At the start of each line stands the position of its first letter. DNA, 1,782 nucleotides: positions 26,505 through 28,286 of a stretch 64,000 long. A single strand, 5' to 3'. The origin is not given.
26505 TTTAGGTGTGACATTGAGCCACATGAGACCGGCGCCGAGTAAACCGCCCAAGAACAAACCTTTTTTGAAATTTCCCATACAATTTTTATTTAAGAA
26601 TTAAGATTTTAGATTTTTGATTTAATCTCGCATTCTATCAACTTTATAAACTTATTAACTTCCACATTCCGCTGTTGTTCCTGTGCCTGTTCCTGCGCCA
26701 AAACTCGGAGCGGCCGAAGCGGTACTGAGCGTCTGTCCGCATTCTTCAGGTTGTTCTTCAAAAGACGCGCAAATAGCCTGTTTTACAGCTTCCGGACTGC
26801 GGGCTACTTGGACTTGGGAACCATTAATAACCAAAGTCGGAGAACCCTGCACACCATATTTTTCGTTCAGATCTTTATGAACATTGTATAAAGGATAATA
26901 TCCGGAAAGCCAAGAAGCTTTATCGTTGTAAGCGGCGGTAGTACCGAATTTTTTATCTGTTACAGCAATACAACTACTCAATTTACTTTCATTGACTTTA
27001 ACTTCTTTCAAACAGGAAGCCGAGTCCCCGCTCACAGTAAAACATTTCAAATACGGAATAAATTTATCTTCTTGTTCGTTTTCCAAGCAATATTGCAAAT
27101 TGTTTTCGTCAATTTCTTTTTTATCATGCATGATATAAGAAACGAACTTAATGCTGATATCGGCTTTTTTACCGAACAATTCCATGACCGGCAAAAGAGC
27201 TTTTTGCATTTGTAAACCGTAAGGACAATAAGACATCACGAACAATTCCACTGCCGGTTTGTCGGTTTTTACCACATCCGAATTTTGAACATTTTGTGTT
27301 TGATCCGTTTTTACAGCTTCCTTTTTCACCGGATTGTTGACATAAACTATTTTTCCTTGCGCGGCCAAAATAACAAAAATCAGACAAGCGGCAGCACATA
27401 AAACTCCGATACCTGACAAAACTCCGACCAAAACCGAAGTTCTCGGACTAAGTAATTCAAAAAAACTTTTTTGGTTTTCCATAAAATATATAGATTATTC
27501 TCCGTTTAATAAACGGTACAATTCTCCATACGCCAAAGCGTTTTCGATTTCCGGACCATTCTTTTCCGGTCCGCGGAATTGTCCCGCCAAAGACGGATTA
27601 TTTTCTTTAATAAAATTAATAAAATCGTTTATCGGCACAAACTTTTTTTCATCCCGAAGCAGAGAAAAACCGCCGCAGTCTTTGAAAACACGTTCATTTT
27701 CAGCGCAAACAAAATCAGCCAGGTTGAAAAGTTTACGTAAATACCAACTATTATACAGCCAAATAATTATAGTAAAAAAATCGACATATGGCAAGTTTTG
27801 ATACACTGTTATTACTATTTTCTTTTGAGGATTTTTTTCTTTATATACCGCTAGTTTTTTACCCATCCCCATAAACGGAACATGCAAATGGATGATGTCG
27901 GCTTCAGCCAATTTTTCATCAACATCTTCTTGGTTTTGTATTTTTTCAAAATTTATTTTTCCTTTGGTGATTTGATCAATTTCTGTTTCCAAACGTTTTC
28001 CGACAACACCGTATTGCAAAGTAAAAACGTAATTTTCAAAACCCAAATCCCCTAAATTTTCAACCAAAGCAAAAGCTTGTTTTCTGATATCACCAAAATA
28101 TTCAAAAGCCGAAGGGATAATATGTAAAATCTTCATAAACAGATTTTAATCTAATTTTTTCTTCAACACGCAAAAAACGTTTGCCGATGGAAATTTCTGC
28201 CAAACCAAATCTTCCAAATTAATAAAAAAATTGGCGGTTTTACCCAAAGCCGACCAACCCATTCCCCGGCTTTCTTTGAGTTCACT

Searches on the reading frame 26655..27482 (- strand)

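Call 17: search_protein_families(library=pfam, proteins=[window:26655-27482:-], max_evalue=0.001)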
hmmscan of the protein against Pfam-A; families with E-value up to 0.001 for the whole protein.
window:26655-27482:- (275 aa): 1 family
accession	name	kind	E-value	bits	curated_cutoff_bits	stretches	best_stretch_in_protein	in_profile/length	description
PF13462.12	Thioredoxin_4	-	0.00027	21.6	23.2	1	78-237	17-163/165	Thioredoxin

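Call 44: search_protein_families(library=ncbifam, proteins=[window:26655-27482:-], max_evalue=0.001)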
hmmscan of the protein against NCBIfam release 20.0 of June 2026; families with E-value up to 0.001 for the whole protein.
window:26655-27482:- (275 aa): 0 families

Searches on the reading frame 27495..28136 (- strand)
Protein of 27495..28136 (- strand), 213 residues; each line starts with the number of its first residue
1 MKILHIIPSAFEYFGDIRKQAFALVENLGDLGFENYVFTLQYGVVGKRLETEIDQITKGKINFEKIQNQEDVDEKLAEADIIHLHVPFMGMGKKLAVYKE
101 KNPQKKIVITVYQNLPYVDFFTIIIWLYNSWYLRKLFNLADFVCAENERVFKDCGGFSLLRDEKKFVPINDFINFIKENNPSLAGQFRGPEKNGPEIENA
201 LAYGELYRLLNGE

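Call 17: search_protein_families(library=pfam, proteins=[window:27495-28136:-], max_evalue=0.001)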
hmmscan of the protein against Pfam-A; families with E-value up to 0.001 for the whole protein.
window:27495-28136:- (213 aa): 1 family
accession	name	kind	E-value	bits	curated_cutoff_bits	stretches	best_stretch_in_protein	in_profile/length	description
PF13439.12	Glyco_transf_4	-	0.0006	20.3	28.5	0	21-146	8-140/170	Glycosyltransferase Family 4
